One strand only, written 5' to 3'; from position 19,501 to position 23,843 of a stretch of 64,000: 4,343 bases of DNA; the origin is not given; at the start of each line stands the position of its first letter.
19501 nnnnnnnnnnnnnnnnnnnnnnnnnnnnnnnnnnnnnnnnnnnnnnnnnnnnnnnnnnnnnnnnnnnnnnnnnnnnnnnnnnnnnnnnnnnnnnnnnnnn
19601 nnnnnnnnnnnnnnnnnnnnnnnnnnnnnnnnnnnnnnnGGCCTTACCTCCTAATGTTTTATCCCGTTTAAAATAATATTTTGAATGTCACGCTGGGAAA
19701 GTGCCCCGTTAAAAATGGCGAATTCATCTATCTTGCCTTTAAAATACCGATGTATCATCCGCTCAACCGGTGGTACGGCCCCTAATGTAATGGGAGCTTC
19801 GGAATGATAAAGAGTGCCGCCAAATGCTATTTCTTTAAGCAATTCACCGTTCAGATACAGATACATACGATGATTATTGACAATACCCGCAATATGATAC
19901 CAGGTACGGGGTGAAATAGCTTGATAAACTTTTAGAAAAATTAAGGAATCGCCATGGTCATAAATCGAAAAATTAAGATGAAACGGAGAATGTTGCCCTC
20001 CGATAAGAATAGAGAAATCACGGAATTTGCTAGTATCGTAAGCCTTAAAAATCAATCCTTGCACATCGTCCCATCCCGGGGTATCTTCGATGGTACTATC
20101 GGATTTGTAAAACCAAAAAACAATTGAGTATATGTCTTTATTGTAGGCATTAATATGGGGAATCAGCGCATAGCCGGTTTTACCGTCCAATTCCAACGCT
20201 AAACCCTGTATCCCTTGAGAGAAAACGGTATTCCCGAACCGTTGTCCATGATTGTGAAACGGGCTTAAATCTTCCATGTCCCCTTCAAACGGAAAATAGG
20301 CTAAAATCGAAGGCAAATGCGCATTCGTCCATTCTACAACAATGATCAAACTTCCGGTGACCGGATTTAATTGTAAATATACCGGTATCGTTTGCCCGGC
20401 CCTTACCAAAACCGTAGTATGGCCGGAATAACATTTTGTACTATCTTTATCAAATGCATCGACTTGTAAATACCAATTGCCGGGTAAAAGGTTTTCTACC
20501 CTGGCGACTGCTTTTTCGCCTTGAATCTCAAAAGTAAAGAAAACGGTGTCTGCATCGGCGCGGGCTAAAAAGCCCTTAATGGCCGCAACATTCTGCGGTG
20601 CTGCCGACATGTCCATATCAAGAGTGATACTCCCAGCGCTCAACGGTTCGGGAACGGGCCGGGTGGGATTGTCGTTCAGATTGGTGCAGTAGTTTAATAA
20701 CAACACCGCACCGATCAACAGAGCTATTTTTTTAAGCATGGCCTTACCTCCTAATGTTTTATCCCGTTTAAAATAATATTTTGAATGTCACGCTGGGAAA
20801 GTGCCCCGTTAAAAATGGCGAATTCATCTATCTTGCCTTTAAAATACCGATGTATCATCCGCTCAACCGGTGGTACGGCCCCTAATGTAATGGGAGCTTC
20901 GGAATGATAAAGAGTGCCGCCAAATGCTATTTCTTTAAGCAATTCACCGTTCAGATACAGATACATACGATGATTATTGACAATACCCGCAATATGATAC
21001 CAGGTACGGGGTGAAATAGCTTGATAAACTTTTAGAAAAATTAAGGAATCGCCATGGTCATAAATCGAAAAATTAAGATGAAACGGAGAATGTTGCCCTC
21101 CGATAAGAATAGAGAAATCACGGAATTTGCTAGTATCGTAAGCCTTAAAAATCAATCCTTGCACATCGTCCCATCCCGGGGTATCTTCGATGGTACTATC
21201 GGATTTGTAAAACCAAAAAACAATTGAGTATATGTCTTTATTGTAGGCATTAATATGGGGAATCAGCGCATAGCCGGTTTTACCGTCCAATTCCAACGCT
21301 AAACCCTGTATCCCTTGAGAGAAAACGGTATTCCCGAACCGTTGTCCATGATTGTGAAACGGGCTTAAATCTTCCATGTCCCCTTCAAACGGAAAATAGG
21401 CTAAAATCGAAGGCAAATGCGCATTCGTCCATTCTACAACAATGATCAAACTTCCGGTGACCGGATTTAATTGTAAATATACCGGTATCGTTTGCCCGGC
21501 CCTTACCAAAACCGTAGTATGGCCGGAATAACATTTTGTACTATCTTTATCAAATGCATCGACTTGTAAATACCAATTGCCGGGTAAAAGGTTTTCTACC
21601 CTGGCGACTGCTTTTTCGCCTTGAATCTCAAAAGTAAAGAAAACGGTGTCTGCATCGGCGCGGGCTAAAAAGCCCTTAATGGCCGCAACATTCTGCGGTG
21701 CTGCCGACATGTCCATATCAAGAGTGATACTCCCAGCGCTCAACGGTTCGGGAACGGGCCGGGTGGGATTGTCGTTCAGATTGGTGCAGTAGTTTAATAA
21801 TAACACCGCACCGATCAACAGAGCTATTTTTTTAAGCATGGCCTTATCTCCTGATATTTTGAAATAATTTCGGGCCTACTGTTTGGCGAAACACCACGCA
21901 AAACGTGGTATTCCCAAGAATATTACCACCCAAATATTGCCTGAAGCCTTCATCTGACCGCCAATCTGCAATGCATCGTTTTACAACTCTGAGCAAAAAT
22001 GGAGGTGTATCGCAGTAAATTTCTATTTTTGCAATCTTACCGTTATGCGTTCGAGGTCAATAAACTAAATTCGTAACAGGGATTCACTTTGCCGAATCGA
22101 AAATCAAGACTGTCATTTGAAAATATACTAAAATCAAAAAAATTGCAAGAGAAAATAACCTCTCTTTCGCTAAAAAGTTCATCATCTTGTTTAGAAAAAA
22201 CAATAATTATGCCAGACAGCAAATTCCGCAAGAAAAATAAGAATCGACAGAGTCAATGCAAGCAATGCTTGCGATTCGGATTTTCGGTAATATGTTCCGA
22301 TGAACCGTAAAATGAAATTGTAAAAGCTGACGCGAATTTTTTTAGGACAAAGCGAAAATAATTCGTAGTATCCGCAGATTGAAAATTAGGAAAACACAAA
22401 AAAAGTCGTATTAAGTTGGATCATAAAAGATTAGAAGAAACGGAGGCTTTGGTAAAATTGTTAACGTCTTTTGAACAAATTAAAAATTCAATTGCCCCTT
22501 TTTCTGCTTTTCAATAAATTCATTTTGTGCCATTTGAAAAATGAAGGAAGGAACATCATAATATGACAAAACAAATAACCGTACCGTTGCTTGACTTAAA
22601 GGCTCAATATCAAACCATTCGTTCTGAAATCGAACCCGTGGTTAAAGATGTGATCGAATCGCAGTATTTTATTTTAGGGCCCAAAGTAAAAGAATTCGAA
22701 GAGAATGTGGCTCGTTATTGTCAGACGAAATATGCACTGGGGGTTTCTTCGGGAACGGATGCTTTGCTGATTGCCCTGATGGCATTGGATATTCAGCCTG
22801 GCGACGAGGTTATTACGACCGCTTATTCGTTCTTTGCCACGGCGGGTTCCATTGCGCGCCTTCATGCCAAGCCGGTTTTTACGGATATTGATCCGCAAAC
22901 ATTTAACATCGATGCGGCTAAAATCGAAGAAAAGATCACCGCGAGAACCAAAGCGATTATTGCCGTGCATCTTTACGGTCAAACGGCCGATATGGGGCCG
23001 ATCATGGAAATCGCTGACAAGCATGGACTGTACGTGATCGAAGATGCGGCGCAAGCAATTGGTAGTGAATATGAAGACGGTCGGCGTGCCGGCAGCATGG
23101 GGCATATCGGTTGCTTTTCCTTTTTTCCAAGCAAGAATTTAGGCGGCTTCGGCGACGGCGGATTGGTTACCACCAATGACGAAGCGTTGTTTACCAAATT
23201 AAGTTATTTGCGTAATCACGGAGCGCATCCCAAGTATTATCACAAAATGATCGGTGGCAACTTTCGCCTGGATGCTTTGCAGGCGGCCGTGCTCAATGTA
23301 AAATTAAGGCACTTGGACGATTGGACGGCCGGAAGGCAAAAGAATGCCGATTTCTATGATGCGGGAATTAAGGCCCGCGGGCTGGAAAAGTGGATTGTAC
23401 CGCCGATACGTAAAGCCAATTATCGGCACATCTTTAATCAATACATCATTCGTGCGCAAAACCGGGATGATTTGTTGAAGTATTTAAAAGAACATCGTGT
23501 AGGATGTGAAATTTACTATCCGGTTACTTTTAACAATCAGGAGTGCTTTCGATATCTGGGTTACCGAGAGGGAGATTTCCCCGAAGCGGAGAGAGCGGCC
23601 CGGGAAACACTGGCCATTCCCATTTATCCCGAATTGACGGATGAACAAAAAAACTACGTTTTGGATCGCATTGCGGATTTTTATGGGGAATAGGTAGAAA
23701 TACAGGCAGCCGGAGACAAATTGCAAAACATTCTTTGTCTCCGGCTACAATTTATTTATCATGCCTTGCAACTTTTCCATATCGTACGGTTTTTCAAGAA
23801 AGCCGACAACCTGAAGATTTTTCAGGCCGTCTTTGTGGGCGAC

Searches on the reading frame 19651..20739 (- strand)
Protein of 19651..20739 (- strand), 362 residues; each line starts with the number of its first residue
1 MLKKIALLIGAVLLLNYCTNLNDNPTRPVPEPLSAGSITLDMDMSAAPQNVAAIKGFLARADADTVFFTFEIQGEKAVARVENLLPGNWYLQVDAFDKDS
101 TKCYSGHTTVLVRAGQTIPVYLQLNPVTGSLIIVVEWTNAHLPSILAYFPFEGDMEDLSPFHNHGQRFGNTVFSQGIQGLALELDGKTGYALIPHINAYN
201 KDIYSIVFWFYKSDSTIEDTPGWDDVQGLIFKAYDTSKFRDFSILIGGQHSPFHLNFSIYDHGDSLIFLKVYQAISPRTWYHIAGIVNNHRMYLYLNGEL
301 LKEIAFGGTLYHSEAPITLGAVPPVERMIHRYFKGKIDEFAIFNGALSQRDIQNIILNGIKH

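Call 76: search_protein_families(library=pfam, proteins=[window:19651-20739:-], max_evalue=0.0001)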
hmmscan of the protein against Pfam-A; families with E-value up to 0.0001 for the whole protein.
window:19651-20739:- (362 aa): 1 family
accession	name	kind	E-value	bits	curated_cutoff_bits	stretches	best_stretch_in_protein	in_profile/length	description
PF13385.13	Laminin_G_3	-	1.4e-19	71.2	27.6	1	185-353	1-151/151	Concanavalin A-like lectin/glucanases superfamily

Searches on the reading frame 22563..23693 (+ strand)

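Call 76: search_protein_families(library=pfam, proteins=[window:22563-23693:+], max_evalue=0.0001)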
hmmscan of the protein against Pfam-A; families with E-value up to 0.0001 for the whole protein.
window:22563-23693:+ (376 aa): 5 families
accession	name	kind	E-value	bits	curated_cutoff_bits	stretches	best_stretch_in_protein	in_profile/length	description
PF01041.23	DegT_DnrJ_EryC1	-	1.1e-119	400.3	19.8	1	18-370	2-359/360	DegT/DnrJ/EryC1/StrS aminotransferase family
PF01212.27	Beta_elim_lyase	-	1.4e-08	34.9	27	1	40-164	32-171/288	Beta-eliminating lyase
PF00155.27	Aminotran_1_2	-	4.2e-08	33.2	19.7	1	42-163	44-187/361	Aminotransferase class I and II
PF00266.25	Aminotran_5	-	1e-06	28.4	21.5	1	42-172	45-186/371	Aminotransferase class-V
PF01053.26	Cys_Met_Meta_PP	-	3.5e-06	26.3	27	1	40-162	52-174/381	Cys/Met metabolism PLP-dependent enzyme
